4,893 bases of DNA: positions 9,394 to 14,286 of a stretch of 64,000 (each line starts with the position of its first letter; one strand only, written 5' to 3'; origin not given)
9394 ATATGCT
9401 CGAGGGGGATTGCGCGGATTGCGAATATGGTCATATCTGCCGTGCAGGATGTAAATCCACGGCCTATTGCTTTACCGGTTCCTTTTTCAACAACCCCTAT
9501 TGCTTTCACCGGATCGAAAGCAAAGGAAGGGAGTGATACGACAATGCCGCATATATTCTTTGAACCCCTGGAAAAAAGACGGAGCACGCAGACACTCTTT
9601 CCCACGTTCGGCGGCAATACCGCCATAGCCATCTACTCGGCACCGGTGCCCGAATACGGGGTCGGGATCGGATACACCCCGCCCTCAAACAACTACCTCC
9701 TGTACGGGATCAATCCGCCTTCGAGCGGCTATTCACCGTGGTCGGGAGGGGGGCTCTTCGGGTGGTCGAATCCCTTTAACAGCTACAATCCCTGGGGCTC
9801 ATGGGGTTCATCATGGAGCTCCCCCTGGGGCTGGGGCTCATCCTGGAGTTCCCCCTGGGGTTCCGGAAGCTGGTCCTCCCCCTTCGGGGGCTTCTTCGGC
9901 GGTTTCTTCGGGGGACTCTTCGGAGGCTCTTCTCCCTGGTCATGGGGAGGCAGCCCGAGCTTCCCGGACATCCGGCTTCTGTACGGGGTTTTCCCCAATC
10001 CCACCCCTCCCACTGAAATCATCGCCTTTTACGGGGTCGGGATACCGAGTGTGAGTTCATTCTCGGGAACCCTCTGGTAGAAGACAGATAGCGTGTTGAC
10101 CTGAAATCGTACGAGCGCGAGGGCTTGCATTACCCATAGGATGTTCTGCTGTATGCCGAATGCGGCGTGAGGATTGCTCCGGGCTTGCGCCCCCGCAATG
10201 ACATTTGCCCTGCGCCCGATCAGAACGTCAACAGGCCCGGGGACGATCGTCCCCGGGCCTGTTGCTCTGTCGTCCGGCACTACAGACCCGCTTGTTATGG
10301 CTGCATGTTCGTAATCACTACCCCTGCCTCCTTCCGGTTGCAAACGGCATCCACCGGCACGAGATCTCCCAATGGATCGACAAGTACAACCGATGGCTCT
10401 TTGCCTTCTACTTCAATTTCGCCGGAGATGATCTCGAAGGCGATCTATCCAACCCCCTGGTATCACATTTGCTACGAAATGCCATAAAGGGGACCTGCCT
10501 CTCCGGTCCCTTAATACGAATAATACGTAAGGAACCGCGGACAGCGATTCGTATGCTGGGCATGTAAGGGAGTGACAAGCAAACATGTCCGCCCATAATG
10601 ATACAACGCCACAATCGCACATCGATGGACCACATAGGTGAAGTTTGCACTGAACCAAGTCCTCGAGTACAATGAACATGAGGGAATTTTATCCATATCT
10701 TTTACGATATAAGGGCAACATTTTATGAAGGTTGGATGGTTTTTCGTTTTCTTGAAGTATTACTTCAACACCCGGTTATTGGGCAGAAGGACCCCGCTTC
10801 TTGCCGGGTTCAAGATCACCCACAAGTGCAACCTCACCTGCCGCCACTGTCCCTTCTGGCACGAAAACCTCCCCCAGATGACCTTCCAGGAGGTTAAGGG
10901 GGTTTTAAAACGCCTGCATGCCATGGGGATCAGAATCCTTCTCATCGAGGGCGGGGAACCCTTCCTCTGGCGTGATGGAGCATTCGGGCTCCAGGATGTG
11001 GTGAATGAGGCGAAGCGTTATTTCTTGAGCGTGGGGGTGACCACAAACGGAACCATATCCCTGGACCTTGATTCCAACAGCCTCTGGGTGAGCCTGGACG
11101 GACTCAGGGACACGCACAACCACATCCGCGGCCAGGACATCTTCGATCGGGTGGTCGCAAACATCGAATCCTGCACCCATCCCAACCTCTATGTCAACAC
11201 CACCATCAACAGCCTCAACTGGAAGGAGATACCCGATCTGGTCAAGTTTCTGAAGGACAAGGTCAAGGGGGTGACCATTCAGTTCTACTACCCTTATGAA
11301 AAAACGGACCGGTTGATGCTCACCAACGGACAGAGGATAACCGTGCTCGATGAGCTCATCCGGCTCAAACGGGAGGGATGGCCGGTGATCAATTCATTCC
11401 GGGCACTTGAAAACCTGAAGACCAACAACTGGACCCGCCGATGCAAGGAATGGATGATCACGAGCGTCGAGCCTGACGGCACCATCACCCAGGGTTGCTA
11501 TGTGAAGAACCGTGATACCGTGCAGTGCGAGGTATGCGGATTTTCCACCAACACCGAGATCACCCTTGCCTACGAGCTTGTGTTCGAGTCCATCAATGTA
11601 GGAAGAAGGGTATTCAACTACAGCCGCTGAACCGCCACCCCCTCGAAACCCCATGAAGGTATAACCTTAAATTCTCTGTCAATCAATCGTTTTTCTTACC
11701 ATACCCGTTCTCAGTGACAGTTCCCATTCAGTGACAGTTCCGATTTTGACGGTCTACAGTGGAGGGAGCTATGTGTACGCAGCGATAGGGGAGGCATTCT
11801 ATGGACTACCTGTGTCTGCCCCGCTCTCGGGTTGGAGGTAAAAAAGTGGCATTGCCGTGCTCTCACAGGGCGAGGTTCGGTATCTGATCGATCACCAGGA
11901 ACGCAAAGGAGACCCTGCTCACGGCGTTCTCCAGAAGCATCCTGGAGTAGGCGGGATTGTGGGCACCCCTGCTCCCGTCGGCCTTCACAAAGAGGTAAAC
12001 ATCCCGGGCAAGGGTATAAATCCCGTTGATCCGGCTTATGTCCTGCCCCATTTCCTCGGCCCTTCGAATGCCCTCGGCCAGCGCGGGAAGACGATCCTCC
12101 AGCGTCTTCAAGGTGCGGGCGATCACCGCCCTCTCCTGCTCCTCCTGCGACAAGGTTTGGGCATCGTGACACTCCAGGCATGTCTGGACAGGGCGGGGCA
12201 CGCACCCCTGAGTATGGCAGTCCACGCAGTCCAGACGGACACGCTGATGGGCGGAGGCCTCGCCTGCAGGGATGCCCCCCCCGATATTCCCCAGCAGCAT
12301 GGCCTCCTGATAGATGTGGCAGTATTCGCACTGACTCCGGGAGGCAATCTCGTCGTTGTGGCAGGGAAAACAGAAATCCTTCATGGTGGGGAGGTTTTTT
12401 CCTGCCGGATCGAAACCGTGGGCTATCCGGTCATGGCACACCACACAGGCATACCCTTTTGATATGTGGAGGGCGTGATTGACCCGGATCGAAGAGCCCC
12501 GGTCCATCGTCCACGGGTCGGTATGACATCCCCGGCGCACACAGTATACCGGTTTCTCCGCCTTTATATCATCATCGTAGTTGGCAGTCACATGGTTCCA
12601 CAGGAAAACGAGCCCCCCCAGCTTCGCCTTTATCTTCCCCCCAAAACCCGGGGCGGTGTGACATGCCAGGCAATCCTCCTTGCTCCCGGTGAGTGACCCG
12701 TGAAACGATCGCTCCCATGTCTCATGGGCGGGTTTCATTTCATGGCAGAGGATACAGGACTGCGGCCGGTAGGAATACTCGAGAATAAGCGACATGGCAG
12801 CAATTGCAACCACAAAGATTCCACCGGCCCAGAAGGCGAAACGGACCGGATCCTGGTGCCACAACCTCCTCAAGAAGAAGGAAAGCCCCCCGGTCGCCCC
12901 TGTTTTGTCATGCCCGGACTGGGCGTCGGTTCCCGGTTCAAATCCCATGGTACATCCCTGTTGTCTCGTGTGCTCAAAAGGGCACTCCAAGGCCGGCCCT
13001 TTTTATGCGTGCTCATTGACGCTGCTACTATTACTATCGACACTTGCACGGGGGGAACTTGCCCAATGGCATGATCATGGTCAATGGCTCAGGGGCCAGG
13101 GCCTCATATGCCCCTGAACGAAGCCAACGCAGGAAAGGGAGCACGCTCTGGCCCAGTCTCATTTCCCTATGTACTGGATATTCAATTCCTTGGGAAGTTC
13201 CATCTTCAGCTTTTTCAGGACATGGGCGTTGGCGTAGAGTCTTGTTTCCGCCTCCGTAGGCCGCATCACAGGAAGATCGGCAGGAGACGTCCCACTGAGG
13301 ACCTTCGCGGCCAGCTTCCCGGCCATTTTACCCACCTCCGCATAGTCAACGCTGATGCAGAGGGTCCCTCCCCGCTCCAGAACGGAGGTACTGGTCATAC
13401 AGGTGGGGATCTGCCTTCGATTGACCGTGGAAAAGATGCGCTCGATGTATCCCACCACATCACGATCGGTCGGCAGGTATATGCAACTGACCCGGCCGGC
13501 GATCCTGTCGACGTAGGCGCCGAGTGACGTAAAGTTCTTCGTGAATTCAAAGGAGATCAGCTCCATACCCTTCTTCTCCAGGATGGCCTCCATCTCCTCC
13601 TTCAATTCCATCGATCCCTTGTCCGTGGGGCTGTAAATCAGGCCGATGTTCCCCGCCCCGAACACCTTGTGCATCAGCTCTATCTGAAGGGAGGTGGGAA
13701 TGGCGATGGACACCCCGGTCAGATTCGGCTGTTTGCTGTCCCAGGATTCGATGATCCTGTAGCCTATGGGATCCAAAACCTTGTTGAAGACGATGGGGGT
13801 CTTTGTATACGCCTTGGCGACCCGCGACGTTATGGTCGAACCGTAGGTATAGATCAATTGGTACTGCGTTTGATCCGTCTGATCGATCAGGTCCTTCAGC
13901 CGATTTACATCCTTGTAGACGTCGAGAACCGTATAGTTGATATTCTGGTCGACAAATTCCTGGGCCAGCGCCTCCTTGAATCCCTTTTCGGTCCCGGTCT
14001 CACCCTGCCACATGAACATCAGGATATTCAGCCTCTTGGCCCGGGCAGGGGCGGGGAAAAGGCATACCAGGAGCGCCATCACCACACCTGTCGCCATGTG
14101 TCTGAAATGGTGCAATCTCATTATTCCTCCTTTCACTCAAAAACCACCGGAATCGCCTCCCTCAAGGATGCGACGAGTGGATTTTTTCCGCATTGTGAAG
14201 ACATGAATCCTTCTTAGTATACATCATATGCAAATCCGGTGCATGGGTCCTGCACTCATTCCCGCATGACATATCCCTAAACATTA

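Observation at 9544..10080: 178-aa Trp/Ser/Gly/Pro-rich repeat protein as multi-core precursor candidate (W-x-x-W and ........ repeats)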

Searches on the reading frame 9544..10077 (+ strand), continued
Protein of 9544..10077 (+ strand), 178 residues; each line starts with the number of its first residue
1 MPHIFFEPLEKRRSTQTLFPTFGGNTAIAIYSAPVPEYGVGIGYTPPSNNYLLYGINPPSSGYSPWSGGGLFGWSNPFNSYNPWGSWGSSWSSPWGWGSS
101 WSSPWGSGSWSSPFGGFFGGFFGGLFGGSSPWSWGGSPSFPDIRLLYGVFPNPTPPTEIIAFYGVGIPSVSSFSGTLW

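Call 72: list_cluster_members(proteins=[window:9544-10077:+, window:8430-9533:+, window:14503-15558:+, window:5417-6382:+, P0171, P0004])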
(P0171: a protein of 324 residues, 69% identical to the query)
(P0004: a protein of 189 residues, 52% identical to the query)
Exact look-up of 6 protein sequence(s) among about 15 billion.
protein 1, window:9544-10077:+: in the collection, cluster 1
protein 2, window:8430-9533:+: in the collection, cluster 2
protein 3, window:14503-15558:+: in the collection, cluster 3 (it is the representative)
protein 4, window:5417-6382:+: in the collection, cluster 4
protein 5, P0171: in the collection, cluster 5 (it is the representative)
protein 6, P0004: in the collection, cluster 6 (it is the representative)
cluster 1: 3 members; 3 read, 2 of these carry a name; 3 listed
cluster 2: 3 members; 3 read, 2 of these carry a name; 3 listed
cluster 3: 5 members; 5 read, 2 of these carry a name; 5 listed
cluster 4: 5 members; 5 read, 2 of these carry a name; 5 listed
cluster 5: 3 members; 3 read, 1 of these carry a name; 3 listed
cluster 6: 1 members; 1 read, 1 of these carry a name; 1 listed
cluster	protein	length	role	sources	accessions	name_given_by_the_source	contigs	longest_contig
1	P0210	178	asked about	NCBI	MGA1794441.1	MAG: hypothetical protein ACMUIL_01170 [bacterium]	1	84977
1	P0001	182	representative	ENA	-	-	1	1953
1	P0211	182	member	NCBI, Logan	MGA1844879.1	MAG: hypothetical protein ACMUIS_10000 [bacterium]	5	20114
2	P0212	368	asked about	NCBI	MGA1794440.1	MAG: radical SAM protein [bacterium]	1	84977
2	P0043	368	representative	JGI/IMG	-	-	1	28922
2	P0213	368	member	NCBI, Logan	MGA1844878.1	MAG: radical SAM protein [bacterium]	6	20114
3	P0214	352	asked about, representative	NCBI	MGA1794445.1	MAG: N-acetyl-gamma-glutamyl-phosphate reductase [bacterium]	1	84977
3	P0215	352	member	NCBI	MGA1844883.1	MAG: N-acetyl-gamma-glutamyl-phosphate reductase [bacterium]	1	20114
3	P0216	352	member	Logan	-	-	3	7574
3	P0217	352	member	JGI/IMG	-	-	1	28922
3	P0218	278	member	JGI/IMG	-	-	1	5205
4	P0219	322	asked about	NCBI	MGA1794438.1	MAG: hypothetical protein ACMUIL_01155 [bacterium]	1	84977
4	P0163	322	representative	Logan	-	-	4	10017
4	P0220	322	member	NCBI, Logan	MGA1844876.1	MAG: hypothetical protein ACMUIS_09985 [bacterium]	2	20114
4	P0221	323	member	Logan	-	-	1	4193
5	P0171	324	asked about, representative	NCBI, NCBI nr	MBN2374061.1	hypothetical protein JXL19_09770 [bacterium] | hypothetical protein [bacterium]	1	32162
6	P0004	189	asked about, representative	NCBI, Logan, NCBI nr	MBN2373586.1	hypothetical protein JXL19_07360 [bacterium] | hypothetical protein [bacterium]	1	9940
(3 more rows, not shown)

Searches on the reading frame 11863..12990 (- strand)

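Call 6: search_protein_families(library=pfam, proteins=[window:11863-12990:-], max_evalue=0.01)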
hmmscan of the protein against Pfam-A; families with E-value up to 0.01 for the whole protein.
window:11863-12990:- (375 aa): 6 families
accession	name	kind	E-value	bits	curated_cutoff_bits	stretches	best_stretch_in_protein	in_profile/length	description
PF03264.19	Cytochrom_NNT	-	3.4e-12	46.9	24.1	1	58-192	18-170/174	NapC/NirT cytochrome c family, N-terminal region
PF14522.11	Cytochrome_C7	-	2.4e-09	37.3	24.8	1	170-225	3-66/67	Cytochrome c7 and related cytochrome c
PF02085.21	Cytochrom_CIII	-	5.7e-05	23.8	22.9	0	246-285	26-62/101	Class III cytochrome C family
PF14537.11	Cytochrom_c3_2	-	0.00019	22.2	25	0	248-287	2-45/79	Cytochrome c3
PF22113.1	Mtrc-MtrF_II-IV_dom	-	0.0013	18.8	30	0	77-262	7-166/176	Outer membrane cytochrome MtrC/MtrF-like, domains II/IV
PF02335.20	Cytochrom_C552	-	0.0046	16.4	24.1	1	268-364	275-377/438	Cytochrome c552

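Call 7: search_protein_families(library=ncbifam, proteins=[window:11863-12990:-], max_evalue=0.01)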
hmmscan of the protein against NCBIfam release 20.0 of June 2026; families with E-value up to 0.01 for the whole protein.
window:11863-12990:- (375 aa): 6 families
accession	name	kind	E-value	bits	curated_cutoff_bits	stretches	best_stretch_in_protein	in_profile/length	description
TIGR03153.1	cytochr_NrfH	equivalog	7e-09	35.9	134.2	1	57-191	9-138/138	cytochrome c nitrite reductase small subunit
NF011606.0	PRK15032.1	equivalog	2.5e-05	23.6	455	1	70-136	39-106/390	pentaheme c-type cytochrome TorC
TIGR02162.1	torC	equivalog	4.1e-05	23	478.2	1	60-146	28-116/387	pentaheme c-type cytochrome TorC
TIGR02161.1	napC_nirT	subfamily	0.00036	20.5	310.6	1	60-143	29-114/185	periplasmic nitrate (or nitrite) reductase c-type cytochrome, NapC/NirT family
TIGR04257.1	nanowire_3heme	domain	0.0047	17.1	40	1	163-225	8-74/75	c(7)-type cytochrome triheme domain-containing protein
NF007906.0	PRK10617.1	equivalog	0.0088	15.9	349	0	55-135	35-115/200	cytochrome c-type protein NapC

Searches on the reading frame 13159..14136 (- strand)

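Call 6: search_protein_families(library=pfam, proteins=[window:13159-14136:-], max_evalue=0.01)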
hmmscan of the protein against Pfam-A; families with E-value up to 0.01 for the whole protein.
window:13159-14136:- (325 aa): 1 family
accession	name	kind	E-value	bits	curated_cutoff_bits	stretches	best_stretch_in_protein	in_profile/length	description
PF04392.18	ABC_sub_bind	-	1e-40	140.3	25.9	1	49-318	16-285/293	ABC transporter substrate binding protein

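Call 7: search_protein_families(library=ncbifam, proteins=[window:13159-14136:-], max_evalue=0.01)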
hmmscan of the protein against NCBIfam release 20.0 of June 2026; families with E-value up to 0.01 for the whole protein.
window:13159-14136:- (325 aa): 1 family
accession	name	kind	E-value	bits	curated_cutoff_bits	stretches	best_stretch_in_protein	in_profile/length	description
NF041285.1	ABC_SBP_TrpX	equivalog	9.3e-36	123.5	390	1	50-318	48-317/322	tryptophan ABC transporter substrate-binding protein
